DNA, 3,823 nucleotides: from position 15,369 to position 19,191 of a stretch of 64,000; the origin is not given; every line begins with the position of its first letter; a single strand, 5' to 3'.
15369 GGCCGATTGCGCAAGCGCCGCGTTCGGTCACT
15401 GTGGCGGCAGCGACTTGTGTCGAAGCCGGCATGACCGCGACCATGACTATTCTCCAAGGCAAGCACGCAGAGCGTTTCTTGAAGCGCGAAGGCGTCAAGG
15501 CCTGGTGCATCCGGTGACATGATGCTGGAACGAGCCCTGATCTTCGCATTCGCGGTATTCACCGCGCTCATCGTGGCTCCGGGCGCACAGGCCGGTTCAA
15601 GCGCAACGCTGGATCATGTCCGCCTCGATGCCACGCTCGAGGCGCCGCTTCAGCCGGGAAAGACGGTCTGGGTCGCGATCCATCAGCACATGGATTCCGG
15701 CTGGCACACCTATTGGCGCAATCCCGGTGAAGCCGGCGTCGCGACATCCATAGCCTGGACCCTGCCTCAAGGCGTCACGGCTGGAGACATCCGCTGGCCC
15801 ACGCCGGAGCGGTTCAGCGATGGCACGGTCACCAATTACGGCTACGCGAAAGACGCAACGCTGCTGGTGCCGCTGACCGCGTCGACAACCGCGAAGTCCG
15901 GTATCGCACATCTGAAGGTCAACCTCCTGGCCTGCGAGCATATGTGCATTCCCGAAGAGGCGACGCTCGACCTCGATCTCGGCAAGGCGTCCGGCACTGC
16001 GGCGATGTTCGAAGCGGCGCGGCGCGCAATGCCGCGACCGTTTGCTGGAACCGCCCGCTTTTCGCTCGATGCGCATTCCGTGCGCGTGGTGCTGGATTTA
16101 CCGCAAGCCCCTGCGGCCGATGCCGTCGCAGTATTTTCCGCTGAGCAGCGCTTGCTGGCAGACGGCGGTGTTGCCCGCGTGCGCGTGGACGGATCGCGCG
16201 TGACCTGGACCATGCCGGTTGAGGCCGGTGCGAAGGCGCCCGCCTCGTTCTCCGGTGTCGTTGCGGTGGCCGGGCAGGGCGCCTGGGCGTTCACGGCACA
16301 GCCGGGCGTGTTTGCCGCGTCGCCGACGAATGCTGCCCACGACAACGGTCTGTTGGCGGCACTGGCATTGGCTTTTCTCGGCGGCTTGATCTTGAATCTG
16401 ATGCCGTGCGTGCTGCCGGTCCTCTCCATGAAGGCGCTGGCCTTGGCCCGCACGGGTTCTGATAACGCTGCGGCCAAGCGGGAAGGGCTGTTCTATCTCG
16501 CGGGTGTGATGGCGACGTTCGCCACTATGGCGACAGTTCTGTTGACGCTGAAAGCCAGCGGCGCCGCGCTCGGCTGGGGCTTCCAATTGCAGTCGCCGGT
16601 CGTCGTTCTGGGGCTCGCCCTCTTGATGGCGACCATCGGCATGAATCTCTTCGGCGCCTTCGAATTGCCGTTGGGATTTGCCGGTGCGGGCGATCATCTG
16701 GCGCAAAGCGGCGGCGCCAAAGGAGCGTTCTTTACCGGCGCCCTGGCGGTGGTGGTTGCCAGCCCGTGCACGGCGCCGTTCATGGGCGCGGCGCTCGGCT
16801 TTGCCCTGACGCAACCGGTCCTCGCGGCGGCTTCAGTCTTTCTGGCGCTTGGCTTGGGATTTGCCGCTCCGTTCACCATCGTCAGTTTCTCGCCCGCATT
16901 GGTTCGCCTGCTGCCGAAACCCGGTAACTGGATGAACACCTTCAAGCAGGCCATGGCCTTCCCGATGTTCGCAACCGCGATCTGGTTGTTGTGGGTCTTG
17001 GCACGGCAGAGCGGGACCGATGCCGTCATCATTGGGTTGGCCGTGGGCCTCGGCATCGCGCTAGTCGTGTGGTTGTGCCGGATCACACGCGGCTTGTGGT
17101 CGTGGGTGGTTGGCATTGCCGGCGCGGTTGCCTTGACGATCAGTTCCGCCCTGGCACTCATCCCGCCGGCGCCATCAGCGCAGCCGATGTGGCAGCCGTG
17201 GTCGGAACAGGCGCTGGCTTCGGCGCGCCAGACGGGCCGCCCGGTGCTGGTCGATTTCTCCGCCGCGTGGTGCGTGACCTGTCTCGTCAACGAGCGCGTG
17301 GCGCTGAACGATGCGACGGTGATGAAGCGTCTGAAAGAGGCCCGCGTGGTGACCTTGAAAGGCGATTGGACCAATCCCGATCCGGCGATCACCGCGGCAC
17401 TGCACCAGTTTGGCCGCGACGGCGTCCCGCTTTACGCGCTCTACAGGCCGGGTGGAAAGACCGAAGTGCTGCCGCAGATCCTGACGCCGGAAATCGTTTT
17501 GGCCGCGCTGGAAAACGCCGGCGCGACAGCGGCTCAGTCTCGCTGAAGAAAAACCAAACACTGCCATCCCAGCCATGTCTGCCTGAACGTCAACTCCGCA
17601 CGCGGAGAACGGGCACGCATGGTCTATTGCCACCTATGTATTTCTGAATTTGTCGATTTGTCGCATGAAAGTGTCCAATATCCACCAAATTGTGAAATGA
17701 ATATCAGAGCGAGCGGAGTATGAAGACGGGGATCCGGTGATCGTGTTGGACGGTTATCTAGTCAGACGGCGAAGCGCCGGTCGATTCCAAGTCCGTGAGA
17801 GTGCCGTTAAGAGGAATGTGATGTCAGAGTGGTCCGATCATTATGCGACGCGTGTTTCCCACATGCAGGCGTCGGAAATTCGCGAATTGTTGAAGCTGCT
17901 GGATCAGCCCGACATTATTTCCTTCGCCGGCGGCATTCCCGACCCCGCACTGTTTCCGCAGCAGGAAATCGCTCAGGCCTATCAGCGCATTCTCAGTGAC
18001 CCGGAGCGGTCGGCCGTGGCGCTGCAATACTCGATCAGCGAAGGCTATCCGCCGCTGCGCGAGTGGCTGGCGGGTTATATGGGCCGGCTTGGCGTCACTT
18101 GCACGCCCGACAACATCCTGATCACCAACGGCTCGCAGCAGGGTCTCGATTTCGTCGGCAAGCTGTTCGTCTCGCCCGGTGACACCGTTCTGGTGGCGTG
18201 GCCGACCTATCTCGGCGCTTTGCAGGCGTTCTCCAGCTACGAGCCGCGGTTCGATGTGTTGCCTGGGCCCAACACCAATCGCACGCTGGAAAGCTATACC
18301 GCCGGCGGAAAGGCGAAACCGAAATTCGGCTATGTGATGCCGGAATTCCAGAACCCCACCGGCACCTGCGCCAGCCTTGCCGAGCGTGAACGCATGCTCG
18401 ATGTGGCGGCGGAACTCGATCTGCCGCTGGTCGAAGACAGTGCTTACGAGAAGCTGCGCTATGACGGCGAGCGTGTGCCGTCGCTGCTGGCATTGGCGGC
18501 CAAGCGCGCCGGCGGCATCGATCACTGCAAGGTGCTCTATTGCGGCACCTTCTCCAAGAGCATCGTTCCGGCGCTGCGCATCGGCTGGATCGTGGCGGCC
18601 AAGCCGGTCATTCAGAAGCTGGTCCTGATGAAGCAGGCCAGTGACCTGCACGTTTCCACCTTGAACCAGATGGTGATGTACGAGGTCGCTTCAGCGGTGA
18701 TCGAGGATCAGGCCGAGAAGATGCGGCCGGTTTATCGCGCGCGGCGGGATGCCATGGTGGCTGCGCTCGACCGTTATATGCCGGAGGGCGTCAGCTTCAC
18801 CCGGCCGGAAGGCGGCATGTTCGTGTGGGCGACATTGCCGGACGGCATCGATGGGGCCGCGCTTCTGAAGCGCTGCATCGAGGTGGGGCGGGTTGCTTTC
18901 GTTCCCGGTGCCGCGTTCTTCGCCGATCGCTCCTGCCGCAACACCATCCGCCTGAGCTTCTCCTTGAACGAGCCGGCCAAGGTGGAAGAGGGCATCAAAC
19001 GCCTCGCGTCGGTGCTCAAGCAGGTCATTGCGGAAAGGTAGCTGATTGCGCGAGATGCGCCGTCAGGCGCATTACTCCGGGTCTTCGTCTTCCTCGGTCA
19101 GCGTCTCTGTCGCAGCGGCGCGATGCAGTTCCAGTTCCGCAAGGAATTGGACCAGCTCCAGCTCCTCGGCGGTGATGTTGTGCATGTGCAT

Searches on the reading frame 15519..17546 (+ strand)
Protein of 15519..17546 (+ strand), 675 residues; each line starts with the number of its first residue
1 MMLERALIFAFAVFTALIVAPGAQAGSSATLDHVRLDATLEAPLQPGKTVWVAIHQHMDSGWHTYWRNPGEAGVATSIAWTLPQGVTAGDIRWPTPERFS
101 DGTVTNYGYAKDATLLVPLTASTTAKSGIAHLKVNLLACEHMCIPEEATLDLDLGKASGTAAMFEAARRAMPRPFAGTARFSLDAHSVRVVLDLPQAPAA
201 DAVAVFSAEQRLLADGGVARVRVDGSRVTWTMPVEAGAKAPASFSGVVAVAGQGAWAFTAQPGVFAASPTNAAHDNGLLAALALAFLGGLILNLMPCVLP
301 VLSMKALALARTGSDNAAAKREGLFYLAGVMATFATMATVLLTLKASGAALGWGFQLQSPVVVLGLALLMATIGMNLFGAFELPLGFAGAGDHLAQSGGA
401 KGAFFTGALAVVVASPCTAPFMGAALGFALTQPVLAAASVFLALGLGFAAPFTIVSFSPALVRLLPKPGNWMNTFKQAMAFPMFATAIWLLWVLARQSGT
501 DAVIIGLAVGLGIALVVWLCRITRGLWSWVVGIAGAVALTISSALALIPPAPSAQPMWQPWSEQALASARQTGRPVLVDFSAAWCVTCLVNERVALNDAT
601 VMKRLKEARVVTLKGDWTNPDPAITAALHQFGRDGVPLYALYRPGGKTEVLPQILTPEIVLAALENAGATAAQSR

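Call 77: search_protein_families(library=pfam, proteins=[window:15519-17546:+], max_evalue=0.00001)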
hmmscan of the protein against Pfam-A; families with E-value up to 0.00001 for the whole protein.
window:15519-17546:+ (675 aa): 4 families
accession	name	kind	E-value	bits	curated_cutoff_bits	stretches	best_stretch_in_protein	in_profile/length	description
PF13899.12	Thioredoxin_7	-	1.7e-22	79.8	27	1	558-644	2-83/83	Thioredoxin-like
PF11412.14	DsbD_N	-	2.3e-21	76.4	25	1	46-151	16-115/119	Thiol:disulfide interchange protein DsbD, N-terminal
PF02683.22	DsbD_TM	-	1.2e-20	74.1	27.1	1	281-491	4-215/219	Cytochrome C biogenesis protein transmembrane domain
PF03190.21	Thioredox_DsbH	-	7e-07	29.8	27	1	558-616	22-79/163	Protein of unknown function, DUF255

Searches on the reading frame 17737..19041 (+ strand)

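Call 77: search_protein_families(library=pfam, proteins=[window:17737-19041:+], max_evalue=0.00001)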
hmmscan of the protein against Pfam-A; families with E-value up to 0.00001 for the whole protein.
window:17737-19041:+ (434 aa): 2 families
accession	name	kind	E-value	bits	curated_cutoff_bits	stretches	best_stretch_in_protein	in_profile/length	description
PF00155.27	Aminotran_1_2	-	9.8e-32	111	19.7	1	74-423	18-361/361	Aminotransferase class I and II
PF12897.13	Asp_aminotransf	-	2.3e-06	27.1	27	1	199-428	177-410/421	Aspartate amino-transferase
